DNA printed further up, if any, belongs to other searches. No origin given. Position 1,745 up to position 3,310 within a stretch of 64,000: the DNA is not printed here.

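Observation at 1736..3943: A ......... intein splits a XerC/D-type tyrosine recombinase at its catalytic HxLRH box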

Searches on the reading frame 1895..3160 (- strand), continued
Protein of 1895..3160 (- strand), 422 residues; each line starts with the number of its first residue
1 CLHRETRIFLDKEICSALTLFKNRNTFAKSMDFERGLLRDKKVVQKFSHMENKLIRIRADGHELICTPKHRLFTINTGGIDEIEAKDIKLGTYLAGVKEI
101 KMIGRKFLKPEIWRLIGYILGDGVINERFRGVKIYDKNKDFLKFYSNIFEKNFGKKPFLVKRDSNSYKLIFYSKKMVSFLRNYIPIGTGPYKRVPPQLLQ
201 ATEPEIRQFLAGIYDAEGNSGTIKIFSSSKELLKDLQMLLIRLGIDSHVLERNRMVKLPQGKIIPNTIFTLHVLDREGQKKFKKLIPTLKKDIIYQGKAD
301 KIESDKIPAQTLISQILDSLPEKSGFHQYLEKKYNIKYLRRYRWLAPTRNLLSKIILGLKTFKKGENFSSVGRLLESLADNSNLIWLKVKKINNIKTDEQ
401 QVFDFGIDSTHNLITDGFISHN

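Call 55: find_related_loci(query=A2, collection=genome_contigs, flank=3000)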
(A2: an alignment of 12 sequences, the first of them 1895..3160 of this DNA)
Query A2 (422 aa) in genome_contigs; peptide patterns used: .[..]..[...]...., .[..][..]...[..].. (x = any residue, [..] = any of these).
154 stretches matched a pattern; 76 encode a relative of the query (tblastn E <= 1e-3); 76 distinct loci.
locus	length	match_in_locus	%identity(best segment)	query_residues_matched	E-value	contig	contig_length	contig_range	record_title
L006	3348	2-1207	77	21-422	0e+0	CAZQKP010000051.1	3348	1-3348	MAG TPA_asm: uncultured Candidatus Saccharibacteria bacterium isolate SRP273308_co1_145 genome assembly, contig: NODE_70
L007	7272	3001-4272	72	1-422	0e+0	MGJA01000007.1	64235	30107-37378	MAG: Candidatus Yanofskybacteria bacterium RIFCSPHIGHO2_01_FULL_41_21 rifcsphigho2_01_scaffold_1627, whole genome shotgu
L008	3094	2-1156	78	38-422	0e+0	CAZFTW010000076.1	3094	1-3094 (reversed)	MAG TPA_asm: uncultured Candidatus Saccharibacteria bacterium isolate binchicken_co227_337 genome assembly, contig: NODE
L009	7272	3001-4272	62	1-422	3e-176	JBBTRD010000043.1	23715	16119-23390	MAG: Patescibacteria group bacterium isolate H41-bin020_1 H41_bin020_1_000000000043, whole genome shotgun sequence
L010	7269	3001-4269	59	1-422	3e-163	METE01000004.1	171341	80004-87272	MAG: candidate division Kazan bacterium RIFCSPLOWO2_01_FULL_48_13 rifcsplowo2_01_scaffold_1952, whole genome shotgun seq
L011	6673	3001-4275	58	1-422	3e-158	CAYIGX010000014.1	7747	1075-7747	MAG TPA_asm: uncultured Candidatus Saccharibacteria bacterium isolate ERP119705_co21_195 genome assembly, contig: NODE_1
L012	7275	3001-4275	56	1-422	2e-154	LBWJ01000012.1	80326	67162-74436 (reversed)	MAG: Candidatus Peregrinibacteria bacterium GW2011_GWC2_39_14 UT33_C0012, whole genome shotgun sequence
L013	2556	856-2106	45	1-422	2e-110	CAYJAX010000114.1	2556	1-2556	MAG TPA_asm: Candidatus Woesearchaeota archaeon isolate ERP119705_co9_178 genome assembly, contig: NODE_90384_length_255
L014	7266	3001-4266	46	1-422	3e-105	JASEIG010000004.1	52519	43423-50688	MAG: Patescibacteria group bacterium isolate Yes70-43 NODE_4_length_52519_cov_8.276799, whole genome shotgun sequence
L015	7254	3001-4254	45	1-422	2e-104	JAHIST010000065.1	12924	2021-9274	MAG: Patescibacteria group bacterium isolate MM_PC_MetaG.mb.188 MM_PC_MetaG.mb.188_k141_1467645, whole genome shotgun se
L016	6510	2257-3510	46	1-422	1e-102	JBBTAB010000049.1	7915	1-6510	MAG: Nanoarchaeota archaeon isolate H43-bin082_1 H43_bin082_1_000000000049, whole genome shotgun sequence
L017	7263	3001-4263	45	1-422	4e-101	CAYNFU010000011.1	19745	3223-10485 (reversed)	MAG TPA_asm: uncultured Gammaproteobacteria bacterium isolate SRP050083_co2_220 genome assembly, contig: NODE_1867_lengt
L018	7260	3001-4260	45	1-422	2e-98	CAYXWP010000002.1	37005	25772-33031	MAG TPA_asm: uncultured Candidatus Saccharibacteria bacterium isolate SRP062349_co2_4 genome assembly, contig: NODE_655_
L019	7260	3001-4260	42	1-422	2e-98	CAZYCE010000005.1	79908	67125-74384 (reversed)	MAG TPA_asm: uncultured Gammaproteobacteria bacterium isolate binchicken_co220_61 genome assembly, contig: NODE_118_leng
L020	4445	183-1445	44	1-422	2e-98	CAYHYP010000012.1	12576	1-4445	MAG TPA_asm: uncultured Gammaproteobacteria bacterium isolate ERP119705_co16_27 genome assembly, contig: NODE_4009_lengt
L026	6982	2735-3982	41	1-422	9e-93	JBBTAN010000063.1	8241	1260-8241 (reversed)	MAG: Nanoarchaeota archaeon isolate H43-bin069_1 H43_bin069_1_000000000063, whole genome shotgun sequence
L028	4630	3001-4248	42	1-422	2e-92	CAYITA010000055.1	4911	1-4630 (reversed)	MAG TPA_asm: Candidatus Woesearchaeota archaeon isolate ERP119705_co5_89 genome assembly, contig: NODE_24286_length_4911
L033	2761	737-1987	42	1-422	2e-93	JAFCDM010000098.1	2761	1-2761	Candidatus Pacearchaeota archaeon isolate Meg19_1012_Bin_465 Meg19_1012_Bin_465_scaffold_229928, whole genome shotgun se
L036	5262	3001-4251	41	1-422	1e-90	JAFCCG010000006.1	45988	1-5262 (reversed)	MAG: Chloroflexi bacterium isolate AB_1215_Bin_59 AB_1215_Bin_59.fna_scaffold_1335, whole genome shotgun sequence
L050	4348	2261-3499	41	1-422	6e-83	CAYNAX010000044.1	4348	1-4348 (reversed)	MAG TPA_asm: uncultured Candidatus Saccharibacteria bacterium isolate binchicken_co6_202 genome assembly, contig: NODE_2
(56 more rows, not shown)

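Call 59: search_protein_families(library=pfam, proteins=[L026:6091-6492:-, L026:5702-6091:-, L026:5193-5600:-, L026:4135-4551:+, L026:1413-2057:+, L016:4811-5509:+, L016:1092-1574:+, L036:1-699:-, L028:1704-2327:+, L033:2189-2758:+], max_evalue=0.001)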
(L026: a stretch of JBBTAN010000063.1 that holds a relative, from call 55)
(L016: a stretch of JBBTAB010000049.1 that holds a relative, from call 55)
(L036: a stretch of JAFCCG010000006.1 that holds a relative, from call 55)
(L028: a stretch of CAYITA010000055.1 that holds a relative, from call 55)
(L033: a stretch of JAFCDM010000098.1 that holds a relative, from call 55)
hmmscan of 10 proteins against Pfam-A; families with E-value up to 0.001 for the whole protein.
L026:6091-6492:- (134 aa): 2 families
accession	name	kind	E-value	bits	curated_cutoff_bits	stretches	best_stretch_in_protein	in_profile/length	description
PF00828.25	Ribosomal_L27A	-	1e-05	26.3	21.5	1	61-114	22-71/72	Ribosomal proteins 50S-L15, 50S-L18e, 60S-L27A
PF17135.9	Ribosomal_L18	-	2.1e-05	24.5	28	1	51-117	51-123/188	Ribosomal protein 60S L18 and 50S L18e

L026:5702-6091:- (130 aa): 1 family
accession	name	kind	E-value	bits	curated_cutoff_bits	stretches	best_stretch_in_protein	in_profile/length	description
PF00572.24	Ribosomal_L13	-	2.4e-14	53.9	23.8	1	2-103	4-117/119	Ribosomal protein L13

L026:5193-5600:- (136 aa): 1 family
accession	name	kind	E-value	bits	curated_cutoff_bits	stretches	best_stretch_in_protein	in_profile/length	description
PF00380.25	Ribosomal_S9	-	7.1e-32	110.9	22.5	1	11-136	1-121/121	Ribosomal protein S9/S16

L026:4135-4551:+ (139 aa): 1 family
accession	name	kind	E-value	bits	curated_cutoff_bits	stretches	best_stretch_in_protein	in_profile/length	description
PF07508.19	Recombinase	-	7.5e-07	29.8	21.1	1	78-132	21-100/102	Recombinase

L026:1413-2057:+ (215 aa): 3 families
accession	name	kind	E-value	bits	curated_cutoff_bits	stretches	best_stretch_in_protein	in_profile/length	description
PF00702.32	Hydrolase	-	7.3e-15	56.3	26.4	1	7-192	1-191/191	haloacid dehalogenase-like hydrolase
PF13419.12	HAD_2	-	1.4e-12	48.5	23.8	1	70-197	52-177/178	Haloacid dehalogenase-like hydrolase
PF13242.12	Hydrolase_like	-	0.00062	20.1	22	0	153-201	2-51/75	HAD-hyrolase-like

L016:4811-5509:+ (233 aa): 3 families
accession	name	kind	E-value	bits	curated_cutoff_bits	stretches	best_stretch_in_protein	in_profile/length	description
PF04002.20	RadC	-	1.9e-43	147.7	22.1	1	112-229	1-118/121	RadC-like JAB domain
PF20582.4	UPF0758_N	-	7.6e-25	87.2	27.1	1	3-90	1-77/77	UPF0758 N-terminal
PF00633.29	HHH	-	3.7e-05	23.8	24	1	67-93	2-28/30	Helix-hairpin-helix motif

L016:1092-1574:+ (161 aa): 1 family
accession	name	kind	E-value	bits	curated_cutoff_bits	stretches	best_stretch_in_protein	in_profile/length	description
PF18912.6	DZR_2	-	7.3e-06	26.2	27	1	5-55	9-55/56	Double zinc ribbon domain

L036:1-699:- (233 aa): 1 family
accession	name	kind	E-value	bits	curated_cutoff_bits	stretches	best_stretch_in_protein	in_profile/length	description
PF01938.26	TRAM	-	3.3e-14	52.9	21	1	17-73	2-61/61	TRAM domain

L028:1704-2327:+ (208 aa): 4 families
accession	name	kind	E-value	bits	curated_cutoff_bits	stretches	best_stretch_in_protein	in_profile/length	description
PF13419.12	HAD_2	-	1.2e-22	81.4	23.8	1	61-190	43-177/178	Haloacid dehalogenase-like hydrolase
PF00702.32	Hydrolase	-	5.7e-20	73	26.4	1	8-185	1-191/191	haloacid dehalogenase-like hydrolase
PF03031.24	NIF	-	3.8e-06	27.1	21.8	1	96-192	42-135/160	NLI interacting factor-like phosphatase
PF13242.12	Hydrolase_like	-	2.9e-05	24.3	22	1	148-201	4-58/75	HAD-hyrolase-like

L033:2189-2758:+ (190 aa): 4 families
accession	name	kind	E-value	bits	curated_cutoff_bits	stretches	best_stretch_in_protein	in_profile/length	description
PF02915.23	Rubrerythrin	-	2.7e-30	105.9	22.8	1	10-138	1-137/137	Rubrerythrin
PF21349.2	RUBY_RBDX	-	4.3e-15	55.3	26.5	1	155-184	1-30/30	Rubrerythrin, rubredoxin-like domain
PF00210.30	Ferritin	-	2.4e-09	37.7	24.5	1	10-142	2-140/142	Ferritin-like domain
PF23458.2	DUF7130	-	8.4e-06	26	35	1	122-183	23-83/89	Domain of unknown function (DUF7130)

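Call 60: search_protein_families(library=ncbifam, proteins=[L026:2039-4135:+, L016:1579-3657:+, L028:2332-4395:+, L036:2260-4398:+, L013:202-2256:+, L033:68-2134:+, L050:1817-3664:+], max_evalue=1e-8)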
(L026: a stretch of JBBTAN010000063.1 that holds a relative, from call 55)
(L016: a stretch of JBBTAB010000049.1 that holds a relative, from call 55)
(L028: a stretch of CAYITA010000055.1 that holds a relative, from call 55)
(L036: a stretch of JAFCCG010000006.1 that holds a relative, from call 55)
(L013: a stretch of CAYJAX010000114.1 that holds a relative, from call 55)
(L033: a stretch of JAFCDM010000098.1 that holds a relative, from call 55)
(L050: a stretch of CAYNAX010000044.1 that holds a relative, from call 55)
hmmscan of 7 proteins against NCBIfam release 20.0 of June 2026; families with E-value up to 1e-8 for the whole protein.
L026:2039-4135:+ (699 aa): 12 families
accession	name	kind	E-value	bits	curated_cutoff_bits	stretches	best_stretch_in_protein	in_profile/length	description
NF040815.2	recomb_XerA_Arch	equivalog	3.5e-60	203.8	220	2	17-233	4-221/263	site-specific tyrosine recombinase/integron integrase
TIGR02249.1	integrase_gron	subfamily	6.3e-55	186.7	265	2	12-192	1-185/315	integron integrase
TIGR02225.1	recomb_XerD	equivalog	3.5e-51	174.3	329.6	2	10-233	1-241/290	site-specific tyrosine recombinase XerD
NF001399.0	PRK00283.1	subfamily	3.6e-49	167.6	279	2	10-233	10-250/300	tyrosine recombinase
TIGR02224.1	recomb_XerC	equivalog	3.4e-48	164.5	335.15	2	11-233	2-244/295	tyrosine recombinase XerC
NF011946.0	PRK15417.1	equivalog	1.2e-34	120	435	1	14-186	18-194/337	integron integrase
NF002331.0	PRK01287.1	subfamily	2.7e-31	108.9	371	2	75-234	103-280/365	site-specific tyrosine recombinase XerC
NF003462.0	PRK05084.1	equivalog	2e-18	66.2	267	1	128-234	200-312/360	tyrosine recombinase XerS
NF005852.0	PRK07773.1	equivalog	2.6e-12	45.9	780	1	257-650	427-828/886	replicative DNA helicase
NF011287.0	PRK14698.1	equivalog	1.7e-10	39.6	1238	1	338-490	390-544/1017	V-type ATP synthase subunit A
NF007370.0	PRK09870.1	subfamily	2.9e-10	40.1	221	0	107-233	12-146/200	tyrosine-type DNA invertase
NF007371.0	PRK09871.1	subfamily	7.3e-09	35.4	222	0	127-233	30-141/198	tyrosine-type DNA invertase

L016:1579-3657:+ (693 aa): 14 families
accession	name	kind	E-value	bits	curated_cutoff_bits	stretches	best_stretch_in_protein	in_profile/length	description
NF040815.2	recomb_XerA_Arch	equivalog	2.1e-62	211.1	220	2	10-227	3-221/263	site-specific tyrosine recombinase/integron integrase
TIGR02225.1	recomb_XerD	equivalog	4.9e-52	177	329.6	2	4-227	1-241/290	site-specific tyrosine recombinase XerD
TIGR02249.1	integrase_gron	subfamily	6.4e-52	176.9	265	2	6-181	1-180/315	integron integrase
TIGR02224.1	recomb_XerC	equivalog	1.4e-51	175.6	335.15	2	5-227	2-244/295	tyrosine recombinase XerC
NF001399.0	PRK00283.1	subfamily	3.2e-49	167.8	279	2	4-227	10-250/300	tyrosine recombinase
NF011946.0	PRK15417.1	equivalog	7.6e-31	107.5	435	1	14-178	24-192/337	integron integrase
NF002331.0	PRK01287.1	subfamily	3e-30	105.4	371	2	76-228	110-280/365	site-specific tyrosine recombinase XerC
NF003462.0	PRK05084.1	equivalog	1.2e-17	63.7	267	1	116-234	194-318/360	tyrosine recombinase XerS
NF006207.0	PRK08332.1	equivalog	9.7e-15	52.9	2400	1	287-483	955-1149/1684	vitamin B12-dependent ribonucleotide reductase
NF011491.0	PRK14898.1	equivalog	1.2e-13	50.1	783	1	392-661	297-560/860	DNA-directed RNA polymerase subunit A''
NF005852.0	PRK07773.1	equivalog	4.2e-13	48.5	780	1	227-646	398-828/886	replicative DNA helicase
NF007371.0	PRK09871.1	subfamily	5.7e-12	45.6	222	0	105-227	10-141/198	tyrosine-type DNA invertase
NF007370.0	PRK09870.1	subfamily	6.8e-11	42.2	221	1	99-227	10-146/200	tyrosine-type DNA invertase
NF038098.1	GyrA_w_intein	exception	3.2e-09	35.2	1850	1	223-645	113-538/1232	intein-containing DNA gyrase subunit A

L028:2332-4395:+ (688 aa): 11 families
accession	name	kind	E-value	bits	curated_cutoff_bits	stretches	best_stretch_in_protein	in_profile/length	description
NF040815.2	recomb_XerA_Arch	equivalog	8.2e-61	205.9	220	2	11-224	4-221/263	site-specific tyrosine recombinase/integron integrase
TIGR02225.1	recomb_XerD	equivalog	8.2e-53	179.6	329.6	2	5-224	2-241/290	site-specific tyrosine recombinase XerD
TIGR02224.1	recomb_XerC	equivalog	1.8e-51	175.2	335.15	2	5-224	2-244/295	tyrosine recombinase XerC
TIGR02249.1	integrase_gron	subfamily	3.8e-51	174.3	265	2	6-184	1-183/315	integron integrase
NF001399.0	PRK00283.1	subfamily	1.7e-50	171.9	279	2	5-224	11-250/300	tyrosine recombinase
NF011946.0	PRK15417.1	equivalog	3.1e-33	115.3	435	1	3-184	13-198/337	integron integrase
NF002331.0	PRK01287.1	subfamily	1.4e-27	96.6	371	2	80-225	119-280/365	site-specific tyrosine recombinase XerC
NF003462.0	PRK05084.1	equivalog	6.1e-17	61.4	267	1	121-225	199-312/360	tyrosine recombinase XerS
NF005852.0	PRK07773.1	equivalog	7.2e-12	44.4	780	1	224-641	398-828/886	replicative DNA helicase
NF007371.0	PRK09871.1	subfamily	2.3e-11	43.6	222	0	118-224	27-141/198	tyrosine-type DNA invertase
NF007370.0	PRK09870.1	subfamily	4.5e-10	39.5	221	0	104-224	15-146/200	tyrosine-type DNA invertase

L036:2260-4398:+ (713 aa): 14 families
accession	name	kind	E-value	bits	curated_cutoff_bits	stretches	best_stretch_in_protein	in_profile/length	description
NF040815.2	recomb_XerA_Arch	equivalog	2e-73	247.2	220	2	30-249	4-222/263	site-specific tyrosine recombinase/integron integrase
TIGR02225.1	recomb_XerD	equivalog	9.1e-59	199.1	329.6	2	35-248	10-241/290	site-specific tyrosine recombinase XerD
TIGR02224.1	recomb_XerC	equivalog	1.8e-56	191.7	335.15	2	35-249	10-245/295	tyrosine recombinase XerC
TIGR02249.1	integrase_gron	subfamily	6.3e-56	190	265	2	27-203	3-181/315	integron integrase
NF001399.0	PRK00283.1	subfamily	1e-54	185.8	279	2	29-248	16-250/300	tyrosine recombinase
NF011946.0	PRK15417.1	equivalog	1.8e-36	126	435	2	27-193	18-186/337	integron integrase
NF002331.0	PRK01287.1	subfamily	8.6e-36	123.6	371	2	97-249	110-280/365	site-specific tyrosine recombinase XerC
NF003462.0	PRK05084.1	equivalog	3.6e-19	68.7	267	1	137-264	194-327/360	tyrosine recombinase XerS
NF005852.0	PRK07773.1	equivalog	5.9e-14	51.3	780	1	248-665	398-827/886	replicative DNA helicase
NF038098.1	GyrA_w_intein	exception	3.9e-12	44.9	1850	1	242-682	111-555/1232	intein-containing DNA gyrase subunit A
NF011491.0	PRK14898.1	equivalog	5.5e-11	41.2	783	0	376-669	259-548/860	DNA-directed RNA polymerase subunit A''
NF007370.0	PRK09870.1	subfamily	5.8e-11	42.4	221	1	121-248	11-146/200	tyrosine-type DNA invertase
NF006207.0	PRK08332.1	equivalog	1.1e-10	39.4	2400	0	309-503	956-1148/1684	vitamin B12-dependent ribonucleotide reductase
NF007371.0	PRK09871.1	subfamily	3e-10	40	222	0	126-249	10-142/198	tyrosine-type DNA invertase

L013:202-2256:+ (685 aa): 15 families
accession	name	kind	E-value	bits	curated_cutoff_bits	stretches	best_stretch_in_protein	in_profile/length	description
NF040815.2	recomb_XerA_Arch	equivalog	5.8e-72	242.4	220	2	6-219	2-221/263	site-specific tyrosine recombinase/integron integrase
TIGR02249.1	integrase_gron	subfamily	3e-56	191.1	265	2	4-180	2-183/315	integron integrase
TIGR02225.1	recomb_XerD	equivalog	1.2e-52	179.1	329.6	2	14-219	11-241/290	site-specific tyrosine recombinase XerD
TIGR02224.1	recomb_XerC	equivalog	5.6e-52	177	335.15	2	14-219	11-244/295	tyrosine recombinase XerC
NF001399.0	PRK00283.1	subfamily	2e-48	165.2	279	2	14-219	20-250/300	tyrosine recombinase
NF002331.0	PRK01287.1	subfamily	4.7e-32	111.4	371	2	76-220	119-280/365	site-specific tyrosine recombinase XerC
NF011946.0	PRK15417.1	equivalog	3.3e-31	108.7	435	2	9-174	22-192/337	integron integrase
NF003462.0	PRK05084.1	equivalog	6.2e-22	77.8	267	1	110-222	192-314/360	tyrosine recombinase XerS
NF006207.0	PRK08332.1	equivalog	9.3e-17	59.6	2400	1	278-471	955-1146/1684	vitamin B12-dependent ribonucleotide reductase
NF005852.0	PRK07773.1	equivalog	3.2e-15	55.5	780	1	216-637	393-828/886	replicative DNA helicase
NF007370.0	PRK09870.1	subfamily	1e-13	51.4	221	1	91-219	6-146/200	tyrosine-type DNA invertase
NF011491.0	PRK14898.1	equivalog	2.8e-12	45.5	783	1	384-640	298-548/860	DNA-directed RNA polymerase subunit A''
NF011287.0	PRK14698.1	equivalog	1.8e-10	39.5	1238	1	280-474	321-539/1017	V-type ATP synthase subunit A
NF038098.1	GyrA_w_intein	exception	2.3e-09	35.7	1850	1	213-638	111-540/1232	intein-containing DNA gyrase subunit A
NF002685.0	PRK02436.1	equivalog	1e-08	35.4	178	1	6-188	4-183/245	site-specific tyrosine recombinase XerD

L033:68-2134:+ (689 aa): 11 families
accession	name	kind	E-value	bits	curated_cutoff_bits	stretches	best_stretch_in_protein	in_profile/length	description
NF040815.2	recomb_XerA_Arch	equivalog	7.5e-58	196.2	220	2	11-235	4-230/263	site-specific tyrosine recombinase/integron integrase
NF001399.0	PRK00283.1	subfamily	8.2e-52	176.3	279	2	4-225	10-251/300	tyrosine recombinase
TIGR02225.1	recomb_XerD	equivalog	1.3e-51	175.7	329.6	2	5-224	2-241/290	site-specific tyrosine recombinase XerD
TIGR02249.1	integrase_gron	subfamily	5.9e-51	173.7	265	2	6-182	1-181/315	integron integrase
TIGR02224.1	recomb_XerC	equivalog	6.8e-50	170.1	335.15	2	5-227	2-247/295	tyrosine recombinase XerC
NF011946.0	PRK15417.1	equivalog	1.8e-32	112.8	435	2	7-184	17-198/337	integron integrase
NF002331.0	PRK01287.1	subfamily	8.8e-28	97.3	371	2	83-226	122-281/365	site-specific tyrosine recombinase XerC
NF005852.0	PRK07773.1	equivalog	4.8e-17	61.5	780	1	279-642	459-828/886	replicative DNA helicase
NF003462.0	PRK05084.1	equivalog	2.3e-13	49.6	267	0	122-233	200-320/360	tyrosine recombinase XerS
NF007370.0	PRK09870.1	subfamily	2.4e-13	50.2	221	0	96-224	7-146/200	tyrosine-type DNA invertase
NF007371.0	PRK09871.1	subfamily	7e-10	38.8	222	0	122-225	31-142/198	tyrosine-type DNA invertase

L050:1817-3664:+ (616 aa): 9 families
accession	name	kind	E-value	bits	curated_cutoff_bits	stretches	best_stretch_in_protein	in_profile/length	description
NF040815.2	recomb_XerA_Arch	equivalog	2.9e-31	109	220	1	19-149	92-221/263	site-specific tyrosine recombinase/integron integrase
TIGR02224.1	recomb_XerC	equivalog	2.9e-25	89.2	335.15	1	24-149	107-244/295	tyrosine recombinase XerC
TIGR02225.1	recomb_XerD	equivalog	3.9e-24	85.5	329.6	1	22-149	102-241/290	site-specific tyrosine recombinase XerD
NF001399.0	PRK00283.1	subfamily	2.2e-22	79.7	279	1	21-149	111-250/300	tyrosine recombinase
NF006207.0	PRK08332.1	equivalog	1.8e-17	62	2400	1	195-428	944-1178/1684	vitamin B12-dependent ribonucleotide reductase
NF002331.0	PRK01287.1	subfamily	1.7e-14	53.6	371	1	24-106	142-225/365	site-specific tyrosine recombinase XerC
NF005852.0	PRK07773.1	equivalog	5.7e-12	44.7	780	1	149-562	398-827/886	replicative DNA helicase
NF003462.0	PRK05084.1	equivalog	2.8e-09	36.2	267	0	36-110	192-261/360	tyrosine recombinase XerS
NF038098.1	GyrA_w_intein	exception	4.1e-09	34.9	1850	1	171-562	146-538/1232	intein-containing DNA gyrase subunit A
